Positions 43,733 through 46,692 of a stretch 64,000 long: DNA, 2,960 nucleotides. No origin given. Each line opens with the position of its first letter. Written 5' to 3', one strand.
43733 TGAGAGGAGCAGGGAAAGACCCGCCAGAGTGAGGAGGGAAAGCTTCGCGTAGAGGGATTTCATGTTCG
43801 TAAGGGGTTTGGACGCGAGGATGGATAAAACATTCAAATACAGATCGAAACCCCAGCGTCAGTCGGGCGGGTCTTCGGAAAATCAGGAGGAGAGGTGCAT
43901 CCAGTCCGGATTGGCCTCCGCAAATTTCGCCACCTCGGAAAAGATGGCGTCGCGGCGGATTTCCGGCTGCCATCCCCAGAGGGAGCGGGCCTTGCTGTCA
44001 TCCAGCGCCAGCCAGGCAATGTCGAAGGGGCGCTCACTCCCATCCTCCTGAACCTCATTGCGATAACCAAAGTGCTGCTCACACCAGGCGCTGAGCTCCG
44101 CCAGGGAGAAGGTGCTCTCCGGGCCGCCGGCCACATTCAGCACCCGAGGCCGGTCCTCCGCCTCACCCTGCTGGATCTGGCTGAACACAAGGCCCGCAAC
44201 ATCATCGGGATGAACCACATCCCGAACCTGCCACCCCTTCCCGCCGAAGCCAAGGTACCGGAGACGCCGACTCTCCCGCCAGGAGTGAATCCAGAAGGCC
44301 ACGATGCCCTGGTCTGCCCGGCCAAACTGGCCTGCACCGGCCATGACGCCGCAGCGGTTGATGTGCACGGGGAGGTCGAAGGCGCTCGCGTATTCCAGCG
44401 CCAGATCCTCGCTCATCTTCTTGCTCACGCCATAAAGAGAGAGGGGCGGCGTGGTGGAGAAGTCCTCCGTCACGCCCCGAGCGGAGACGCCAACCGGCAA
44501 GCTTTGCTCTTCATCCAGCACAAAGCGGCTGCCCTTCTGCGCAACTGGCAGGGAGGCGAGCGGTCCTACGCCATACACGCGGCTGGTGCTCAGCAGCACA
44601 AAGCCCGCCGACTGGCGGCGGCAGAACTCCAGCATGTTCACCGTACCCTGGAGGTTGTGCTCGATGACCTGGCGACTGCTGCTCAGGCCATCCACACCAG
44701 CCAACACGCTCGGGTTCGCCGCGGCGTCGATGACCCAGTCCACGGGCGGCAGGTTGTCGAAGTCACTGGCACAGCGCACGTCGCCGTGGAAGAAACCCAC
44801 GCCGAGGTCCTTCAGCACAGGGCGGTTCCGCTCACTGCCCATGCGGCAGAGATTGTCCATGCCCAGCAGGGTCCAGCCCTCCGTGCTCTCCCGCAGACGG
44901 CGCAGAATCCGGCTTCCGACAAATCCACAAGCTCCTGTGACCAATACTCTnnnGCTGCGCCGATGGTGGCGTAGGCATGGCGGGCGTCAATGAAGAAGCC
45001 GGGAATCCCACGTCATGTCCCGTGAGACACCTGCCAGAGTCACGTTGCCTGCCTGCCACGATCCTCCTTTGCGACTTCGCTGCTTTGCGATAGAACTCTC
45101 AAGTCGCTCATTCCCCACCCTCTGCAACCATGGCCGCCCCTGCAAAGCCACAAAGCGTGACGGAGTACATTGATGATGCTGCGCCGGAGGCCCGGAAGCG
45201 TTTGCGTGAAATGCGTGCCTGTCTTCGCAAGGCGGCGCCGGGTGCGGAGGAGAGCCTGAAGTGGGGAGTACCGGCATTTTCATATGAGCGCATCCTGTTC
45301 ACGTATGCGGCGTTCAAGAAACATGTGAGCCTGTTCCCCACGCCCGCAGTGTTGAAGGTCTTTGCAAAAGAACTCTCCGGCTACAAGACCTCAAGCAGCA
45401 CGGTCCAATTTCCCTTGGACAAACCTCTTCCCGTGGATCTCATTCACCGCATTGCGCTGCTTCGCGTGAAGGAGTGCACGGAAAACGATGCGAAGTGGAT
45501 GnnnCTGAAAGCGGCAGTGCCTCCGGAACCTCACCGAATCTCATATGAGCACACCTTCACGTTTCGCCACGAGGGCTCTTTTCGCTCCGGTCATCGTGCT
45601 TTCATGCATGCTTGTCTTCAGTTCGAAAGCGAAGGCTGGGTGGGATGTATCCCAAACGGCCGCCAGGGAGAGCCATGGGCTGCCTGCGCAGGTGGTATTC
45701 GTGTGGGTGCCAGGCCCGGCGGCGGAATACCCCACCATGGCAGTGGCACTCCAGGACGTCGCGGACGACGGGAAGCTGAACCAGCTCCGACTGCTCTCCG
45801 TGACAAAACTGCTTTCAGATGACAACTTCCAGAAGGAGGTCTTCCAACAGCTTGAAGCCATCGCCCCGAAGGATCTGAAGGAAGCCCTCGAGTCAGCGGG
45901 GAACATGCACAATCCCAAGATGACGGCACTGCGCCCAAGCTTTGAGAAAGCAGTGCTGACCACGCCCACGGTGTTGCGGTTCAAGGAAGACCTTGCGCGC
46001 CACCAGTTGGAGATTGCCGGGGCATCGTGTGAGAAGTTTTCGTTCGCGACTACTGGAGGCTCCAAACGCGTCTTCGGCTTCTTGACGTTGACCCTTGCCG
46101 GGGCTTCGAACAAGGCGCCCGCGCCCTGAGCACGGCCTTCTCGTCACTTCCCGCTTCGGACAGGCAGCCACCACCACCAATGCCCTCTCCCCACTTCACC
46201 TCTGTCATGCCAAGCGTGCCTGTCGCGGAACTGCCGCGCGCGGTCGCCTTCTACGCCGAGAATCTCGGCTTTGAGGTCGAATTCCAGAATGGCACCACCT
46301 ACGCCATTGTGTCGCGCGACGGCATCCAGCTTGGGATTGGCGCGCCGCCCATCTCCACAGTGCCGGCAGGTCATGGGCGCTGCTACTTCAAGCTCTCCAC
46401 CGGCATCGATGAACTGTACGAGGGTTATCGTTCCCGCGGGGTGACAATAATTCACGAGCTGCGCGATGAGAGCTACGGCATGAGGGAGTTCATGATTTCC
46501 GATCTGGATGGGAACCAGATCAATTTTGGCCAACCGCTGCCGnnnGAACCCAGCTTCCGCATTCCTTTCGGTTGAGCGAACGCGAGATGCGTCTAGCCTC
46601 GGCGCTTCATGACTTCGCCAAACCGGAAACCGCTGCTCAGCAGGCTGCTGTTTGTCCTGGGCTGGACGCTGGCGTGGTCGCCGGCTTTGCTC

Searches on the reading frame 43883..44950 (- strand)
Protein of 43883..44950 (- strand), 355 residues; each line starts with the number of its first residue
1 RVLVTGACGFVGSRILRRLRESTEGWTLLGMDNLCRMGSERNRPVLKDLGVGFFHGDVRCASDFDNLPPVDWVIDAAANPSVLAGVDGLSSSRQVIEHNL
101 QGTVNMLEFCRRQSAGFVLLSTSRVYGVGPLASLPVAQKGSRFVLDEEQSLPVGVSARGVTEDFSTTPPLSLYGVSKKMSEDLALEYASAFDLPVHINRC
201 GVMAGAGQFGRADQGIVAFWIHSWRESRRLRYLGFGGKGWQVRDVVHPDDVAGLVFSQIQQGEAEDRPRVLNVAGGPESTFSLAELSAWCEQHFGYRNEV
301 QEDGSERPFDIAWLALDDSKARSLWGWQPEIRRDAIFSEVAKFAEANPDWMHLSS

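Call 76: search_protein_families(library=pfam, proteins=[window:43883-44950:-], max_evalue=0.01)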
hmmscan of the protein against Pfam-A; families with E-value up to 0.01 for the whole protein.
window:43883-44950:- (355 aa): 6 families
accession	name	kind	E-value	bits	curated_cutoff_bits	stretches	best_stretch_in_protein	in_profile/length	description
PF01370.27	Epimerase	-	6.4e-30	104.8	20.9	1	2-274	1-240/240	NAD dependent epimerase/dehydratase family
PF16363.11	GDP_Man_Dehyd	-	2.7e-17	63.7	27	2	161-337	142-329/332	GDP-mannose 4,6 dehydratase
PF07993.18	NAD_binding_4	-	9.8e-11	41.7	20.1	1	70-214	89-218/258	Male sterility protein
PF01073.25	3Beta_HSD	-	6.5e-08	32.4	22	1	3-128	1-120/280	3-beta hydroxysteroid dehydrogenase/isomerase family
PF02719.21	Polysacc_synt_2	-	0.00033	20.4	20.2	1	2-124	1-130/293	Polysaccharide biosynthesis protein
PF04321.23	RmlD_sub_bind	-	0.0065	16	27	0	1-181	2-133/287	RmlD substrate binding domain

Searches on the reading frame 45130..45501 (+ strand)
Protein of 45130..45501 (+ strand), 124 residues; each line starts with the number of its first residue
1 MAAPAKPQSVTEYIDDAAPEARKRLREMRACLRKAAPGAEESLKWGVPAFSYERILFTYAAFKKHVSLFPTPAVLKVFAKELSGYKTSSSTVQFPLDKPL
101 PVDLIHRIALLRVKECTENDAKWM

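Call 76: search_protein_families(library=pfam, proteins=[window:45130-45501:+], max_evalue=0.01)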
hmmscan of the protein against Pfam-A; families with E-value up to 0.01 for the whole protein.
window:45130-45501:+ (124 aa): 2 families
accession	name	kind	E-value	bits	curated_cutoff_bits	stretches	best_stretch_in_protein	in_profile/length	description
PF08818.16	DUF1801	-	9.8e-17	61.6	27.2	1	22-108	2-80/85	Domain of unknown function (DU1801)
PF18899.5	DUF5655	-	0.0089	16.5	24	0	11-68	2-59/109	Domain of unknown function (DUF5655)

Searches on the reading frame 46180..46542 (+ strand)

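Call 8: search_protein_families(library=pfam, proteins=[window:46180-46542:+], max_evalue=1)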
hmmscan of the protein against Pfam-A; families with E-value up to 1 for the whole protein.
window:46180-46542:+ (121 aa): 5 families
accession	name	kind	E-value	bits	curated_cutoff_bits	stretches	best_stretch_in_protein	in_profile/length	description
PF00903.31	Glyoxalase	-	1.6e-10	41.8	20.6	1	13-116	7-121/121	Glyoxalase/Bleomycin resistance protein/Dioxygenase superfamily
PF12681.13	Glyoxalase_2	-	0.00014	22.2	30.1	1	27-120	28-117/118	Glyoxalase-like domain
PF22677.2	Ble-like_N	-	0.00097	19.3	24.5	1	9-44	3-38/41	Bleomycin resistance protein-like N-terminal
PF19581.5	Glyoxalase_7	-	0.0017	18.7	23.6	1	6-116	13-126/133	Glyoxalase superfamily protein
PF16277.11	DUF4926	-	0.028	14.2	29.1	1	22-44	25-48/57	Domain of unknown function (DUF4926)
